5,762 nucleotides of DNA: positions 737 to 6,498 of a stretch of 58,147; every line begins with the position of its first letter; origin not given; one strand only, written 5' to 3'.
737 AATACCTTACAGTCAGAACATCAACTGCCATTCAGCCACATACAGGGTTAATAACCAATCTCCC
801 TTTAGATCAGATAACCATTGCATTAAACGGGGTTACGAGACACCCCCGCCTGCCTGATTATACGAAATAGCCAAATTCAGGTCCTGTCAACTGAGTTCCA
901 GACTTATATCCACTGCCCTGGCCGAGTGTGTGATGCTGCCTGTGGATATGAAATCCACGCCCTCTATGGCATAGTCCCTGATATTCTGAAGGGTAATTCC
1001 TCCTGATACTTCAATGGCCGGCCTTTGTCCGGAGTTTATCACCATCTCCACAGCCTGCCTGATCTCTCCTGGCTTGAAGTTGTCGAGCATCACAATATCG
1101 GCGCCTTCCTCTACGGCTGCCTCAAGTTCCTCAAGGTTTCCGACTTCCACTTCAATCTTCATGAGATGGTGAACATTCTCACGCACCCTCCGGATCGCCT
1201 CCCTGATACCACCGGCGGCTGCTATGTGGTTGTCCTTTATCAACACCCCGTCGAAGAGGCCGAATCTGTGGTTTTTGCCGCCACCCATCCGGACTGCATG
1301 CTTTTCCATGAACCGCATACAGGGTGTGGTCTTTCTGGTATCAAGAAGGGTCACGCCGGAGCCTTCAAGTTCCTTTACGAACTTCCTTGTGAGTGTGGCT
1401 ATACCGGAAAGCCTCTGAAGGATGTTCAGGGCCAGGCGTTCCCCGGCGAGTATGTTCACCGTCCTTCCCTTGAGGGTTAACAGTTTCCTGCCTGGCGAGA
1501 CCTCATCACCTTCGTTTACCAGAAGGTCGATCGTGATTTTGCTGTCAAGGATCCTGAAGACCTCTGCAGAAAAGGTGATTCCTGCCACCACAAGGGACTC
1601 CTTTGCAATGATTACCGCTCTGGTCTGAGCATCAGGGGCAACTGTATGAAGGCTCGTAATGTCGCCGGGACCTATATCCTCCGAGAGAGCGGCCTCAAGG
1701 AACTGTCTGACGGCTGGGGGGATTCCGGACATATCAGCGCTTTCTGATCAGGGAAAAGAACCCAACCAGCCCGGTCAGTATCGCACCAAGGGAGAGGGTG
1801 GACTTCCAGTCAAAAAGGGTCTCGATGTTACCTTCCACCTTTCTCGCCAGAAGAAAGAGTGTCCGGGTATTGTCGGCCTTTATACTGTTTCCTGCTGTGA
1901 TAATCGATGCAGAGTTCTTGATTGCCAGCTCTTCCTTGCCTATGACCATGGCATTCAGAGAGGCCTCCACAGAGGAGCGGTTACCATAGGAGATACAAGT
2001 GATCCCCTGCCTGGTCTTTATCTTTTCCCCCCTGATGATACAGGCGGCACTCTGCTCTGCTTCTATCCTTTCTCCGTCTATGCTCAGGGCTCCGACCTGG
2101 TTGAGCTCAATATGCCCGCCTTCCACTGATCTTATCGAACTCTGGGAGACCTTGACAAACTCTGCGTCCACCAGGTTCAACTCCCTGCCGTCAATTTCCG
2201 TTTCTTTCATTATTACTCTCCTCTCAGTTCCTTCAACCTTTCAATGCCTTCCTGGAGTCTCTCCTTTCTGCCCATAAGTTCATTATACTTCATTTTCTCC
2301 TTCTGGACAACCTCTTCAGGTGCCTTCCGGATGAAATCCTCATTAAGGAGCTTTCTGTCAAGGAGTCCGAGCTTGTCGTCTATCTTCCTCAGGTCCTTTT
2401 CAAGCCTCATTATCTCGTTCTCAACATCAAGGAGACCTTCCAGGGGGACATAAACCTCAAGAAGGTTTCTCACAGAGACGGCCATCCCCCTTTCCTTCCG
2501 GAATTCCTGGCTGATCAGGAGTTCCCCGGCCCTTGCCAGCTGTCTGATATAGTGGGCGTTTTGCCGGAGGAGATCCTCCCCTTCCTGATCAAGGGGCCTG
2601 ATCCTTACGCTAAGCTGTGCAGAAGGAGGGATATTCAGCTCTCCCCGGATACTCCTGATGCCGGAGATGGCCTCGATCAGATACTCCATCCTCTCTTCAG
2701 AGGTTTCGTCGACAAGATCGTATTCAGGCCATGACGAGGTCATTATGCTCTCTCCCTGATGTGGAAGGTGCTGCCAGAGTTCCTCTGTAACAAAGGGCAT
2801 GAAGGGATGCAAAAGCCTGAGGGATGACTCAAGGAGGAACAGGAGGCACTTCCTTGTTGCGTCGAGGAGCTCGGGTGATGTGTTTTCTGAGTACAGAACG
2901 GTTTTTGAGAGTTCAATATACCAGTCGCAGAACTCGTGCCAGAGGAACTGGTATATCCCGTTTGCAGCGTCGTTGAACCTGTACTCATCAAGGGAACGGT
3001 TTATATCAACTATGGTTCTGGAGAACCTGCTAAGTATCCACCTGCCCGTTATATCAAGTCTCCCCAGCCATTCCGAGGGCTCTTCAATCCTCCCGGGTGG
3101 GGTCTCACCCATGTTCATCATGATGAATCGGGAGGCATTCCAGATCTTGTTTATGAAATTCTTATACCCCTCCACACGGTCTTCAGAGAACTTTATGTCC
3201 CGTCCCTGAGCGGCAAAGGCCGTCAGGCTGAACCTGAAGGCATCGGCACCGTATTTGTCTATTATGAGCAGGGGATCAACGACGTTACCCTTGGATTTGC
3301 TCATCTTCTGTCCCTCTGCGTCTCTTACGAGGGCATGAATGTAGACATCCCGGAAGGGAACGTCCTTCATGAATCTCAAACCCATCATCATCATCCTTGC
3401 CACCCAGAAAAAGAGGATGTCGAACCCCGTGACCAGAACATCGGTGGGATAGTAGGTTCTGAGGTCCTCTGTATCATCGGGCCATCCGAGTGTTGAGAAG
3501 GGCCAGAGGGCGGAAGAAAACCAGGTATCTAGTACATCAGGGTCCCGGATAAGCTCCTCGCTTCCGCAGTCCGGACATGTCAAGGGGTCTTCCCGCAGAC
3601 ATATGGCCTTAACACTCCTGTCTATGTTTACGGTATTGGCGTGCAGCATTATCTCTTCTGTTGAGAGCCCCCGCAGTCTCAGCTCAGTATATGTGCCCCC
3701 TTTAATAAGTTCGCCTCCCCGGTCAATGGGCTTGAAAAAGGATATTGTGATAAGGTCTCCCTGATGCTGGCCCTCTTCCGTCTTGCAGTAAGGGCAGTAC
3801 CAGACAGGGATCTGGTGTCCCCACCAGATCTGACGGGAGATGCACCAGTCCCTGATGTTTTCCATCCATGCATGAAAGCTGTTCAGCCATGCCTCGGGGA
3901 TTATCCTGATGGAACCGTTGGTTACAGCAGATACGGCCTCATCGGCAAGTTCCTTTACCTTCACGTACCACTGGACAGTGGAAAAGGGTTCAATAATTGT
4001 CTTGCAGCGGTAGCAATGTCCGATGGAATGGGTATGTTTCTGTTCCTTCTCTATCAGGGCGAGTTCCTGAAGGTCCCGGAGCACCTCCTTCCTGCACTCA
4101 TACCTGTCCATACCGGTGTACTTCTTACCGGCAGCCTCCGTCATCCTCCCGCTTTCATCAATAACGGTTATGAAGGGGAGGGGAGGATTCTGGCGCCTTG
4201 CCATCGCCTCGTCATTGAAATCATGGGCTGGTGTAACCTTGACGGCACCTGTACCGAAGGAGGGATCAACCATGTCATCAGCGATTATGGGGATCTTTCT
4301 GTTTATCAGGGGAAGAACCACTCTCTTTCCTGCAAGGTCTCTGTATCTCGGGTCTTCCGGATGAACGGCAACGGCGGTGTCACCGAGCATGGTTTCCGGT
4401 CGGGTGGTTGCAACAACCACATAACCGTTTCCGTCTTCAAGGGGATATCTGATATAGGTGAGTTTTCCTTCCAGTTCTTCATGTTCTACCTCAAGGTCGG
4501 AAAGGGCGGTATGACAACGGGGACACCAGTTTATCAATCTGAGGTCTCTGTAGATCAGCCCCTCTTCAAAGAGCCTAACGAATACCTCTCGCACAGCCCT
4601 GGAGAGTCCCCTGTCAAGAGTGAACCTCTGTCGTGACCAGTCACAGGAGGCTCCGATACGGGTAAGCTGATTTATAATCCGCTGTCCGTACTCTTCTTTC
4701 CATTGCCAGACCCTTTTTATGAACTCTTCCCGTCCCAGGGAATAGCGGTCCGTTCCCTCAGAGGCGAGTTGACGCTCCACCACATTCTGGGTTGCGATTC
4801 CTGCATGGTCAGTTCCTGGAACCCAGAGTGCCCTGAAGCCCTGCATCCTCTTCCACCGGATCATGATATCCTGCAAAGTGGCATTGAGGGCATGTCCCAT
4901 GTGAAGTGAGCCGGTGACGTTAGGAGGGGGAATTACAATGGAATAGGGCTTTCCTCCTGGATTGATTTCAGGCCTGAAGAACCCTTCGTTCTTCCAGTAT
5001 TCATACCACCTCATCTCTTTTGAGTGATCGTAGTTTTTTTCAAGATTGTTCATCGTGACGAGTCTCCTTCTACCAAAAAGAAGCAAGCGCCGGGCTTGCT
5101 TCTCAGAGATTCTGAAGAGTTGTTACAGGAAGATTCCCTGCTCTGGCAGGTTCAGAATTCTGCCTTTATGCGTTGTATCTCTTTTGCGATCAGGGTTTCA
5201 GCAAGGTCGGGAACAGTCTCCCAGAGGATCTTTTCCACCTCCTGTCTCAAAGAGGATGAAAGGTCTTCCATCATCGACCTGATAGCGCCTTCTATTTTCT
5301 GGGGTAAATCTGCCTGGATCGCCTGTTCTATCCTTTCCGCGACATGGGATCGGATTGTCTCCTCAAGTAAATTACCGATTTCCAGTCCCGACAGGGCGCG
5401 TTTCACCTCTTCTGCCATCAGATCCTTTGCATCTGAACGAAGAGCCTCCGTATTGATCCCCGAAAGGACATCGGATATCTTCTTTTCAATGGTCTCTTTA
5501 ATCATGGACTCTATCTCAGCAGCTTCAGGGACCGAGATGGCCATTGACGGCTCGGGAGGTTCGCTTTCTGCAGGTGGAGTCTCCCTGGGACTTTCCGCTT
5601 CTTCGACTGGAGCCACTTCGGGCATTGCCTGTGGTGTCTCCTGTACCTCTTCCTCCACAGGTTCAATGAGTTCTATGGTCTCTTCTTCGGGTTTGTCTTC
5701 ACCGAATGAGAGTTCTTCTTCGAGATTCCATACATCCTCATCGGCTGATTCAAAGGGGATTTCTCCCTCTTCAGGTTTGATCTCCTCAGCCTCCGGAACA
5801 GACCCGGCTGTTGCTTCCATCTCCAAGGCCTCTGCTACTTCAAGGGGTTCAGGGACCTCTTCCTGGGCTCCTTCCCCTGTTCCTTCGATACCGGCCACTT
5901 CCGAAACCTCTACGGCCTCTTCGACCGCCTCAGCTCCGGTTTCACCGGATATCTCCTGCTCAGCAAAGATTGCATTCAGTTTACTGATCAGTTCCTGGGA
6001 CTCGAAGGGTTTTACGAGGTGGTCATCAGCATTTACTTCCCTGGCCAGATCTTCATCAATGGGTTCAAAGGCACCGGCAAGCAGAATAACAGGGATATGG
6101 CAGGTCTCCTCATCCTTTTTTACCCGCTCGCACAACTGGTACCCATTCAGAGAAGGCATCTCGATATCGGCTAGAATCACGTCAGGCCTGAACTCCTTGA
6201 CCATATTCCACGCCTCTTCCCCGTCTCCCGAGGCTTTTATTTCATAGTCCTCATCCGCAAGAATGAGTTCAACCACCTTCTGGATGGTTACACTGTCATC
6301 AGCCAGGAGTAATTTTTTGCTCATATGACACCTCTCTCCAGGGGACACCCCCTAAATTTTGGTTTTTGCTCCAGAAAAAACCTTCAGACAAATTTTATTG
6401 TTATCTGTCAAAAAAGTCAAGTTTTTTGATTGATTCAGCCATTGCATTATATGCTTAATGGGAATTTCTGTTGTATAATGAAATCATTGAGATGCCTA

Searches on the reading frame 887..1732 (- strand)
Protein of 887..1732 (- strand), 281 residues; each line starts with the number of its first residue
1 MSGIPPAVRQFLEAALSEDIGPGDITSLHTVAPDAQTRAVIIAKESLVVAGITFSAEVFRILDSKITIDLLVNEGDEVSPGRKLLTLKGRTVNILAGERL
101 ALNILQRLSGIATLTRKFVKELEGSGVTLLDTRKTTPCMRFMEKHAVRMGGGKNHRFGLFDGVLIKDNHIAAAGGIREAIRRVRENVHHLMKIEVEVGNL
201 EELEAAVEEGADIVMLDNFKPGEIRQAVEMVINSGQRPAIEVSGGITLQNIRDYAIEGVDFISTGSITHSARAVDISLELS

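Call 37: search_protein_families(library=pfam, proteins=[window:887-1732:-], max_evalue=0.00001)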
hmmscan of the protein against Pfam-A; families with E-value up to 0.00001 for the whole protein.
window:887-1732:- (281 aa): 2 families
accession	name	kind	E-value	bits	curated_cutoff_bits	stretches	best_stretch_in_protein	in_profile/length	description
PF01729.25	QRPTase_C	-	7.9e-67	224.6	23.1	1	111-279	1-169/169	Quinolinate phosphoribosyl transferase, C-terminal domain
PF02749.22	QRPTase_N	-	4.4e-20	72.1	27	1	24-109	1-82/82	Quinolinate phosphoribosyl transferase, N-terminal domain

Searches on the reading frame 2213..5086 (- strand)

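Call 37: search_protein_families(library=pfam, proteins=[window:2213-5086:-], max_evalue=0.00001)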
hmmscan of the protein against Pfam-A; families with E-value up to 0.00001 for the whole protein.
window:2213-5086:- (957 aa): 5 families
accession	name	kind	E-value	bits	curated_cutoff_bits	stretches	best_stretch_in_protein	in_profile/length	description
PF00133.28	tRNA-synt_1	-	6.9e-146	486.6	22.7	2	27-431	2-248/414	tRNA synthetases class I (I, L, M and V)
PF08264.19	Anticodon_1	-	2.4e-46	157.7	25.1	1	682-828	2-147/148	Anticodon-binding domain of tRNA ligase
PF09334.17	tRNA-synt_1g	-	6.7e-23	81.5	20.1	2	589-640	322-373/391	tRNA synthetases class I (M)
PF10458.14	Val_tRNA-synt_C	-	4.9e-15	56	25.9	1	887-952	1-66/66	Valyl tRNA synthetase tRNA binding arm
PF13603.12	tRNA-synt_1_2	-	7.7e-09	35.7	25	0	253-317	86-148/185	Leucyl-tRNA synthetase, editing domain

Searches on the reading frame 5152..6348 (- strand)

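Call 37: search_protein_families(library=pfam, proteins=[window:5152-6348:-], max_evalue=0.00001)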
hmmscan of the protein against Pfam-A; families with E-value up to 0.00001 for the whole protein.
window:5152-6348:- (398 aa): 1 family
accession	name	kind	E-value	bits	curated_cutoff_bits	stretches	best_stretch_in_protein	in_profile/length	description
PF00072.30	Response_reg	-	4.4e-23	82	30.2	1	14-124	2-110/111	Response regulator receiver domain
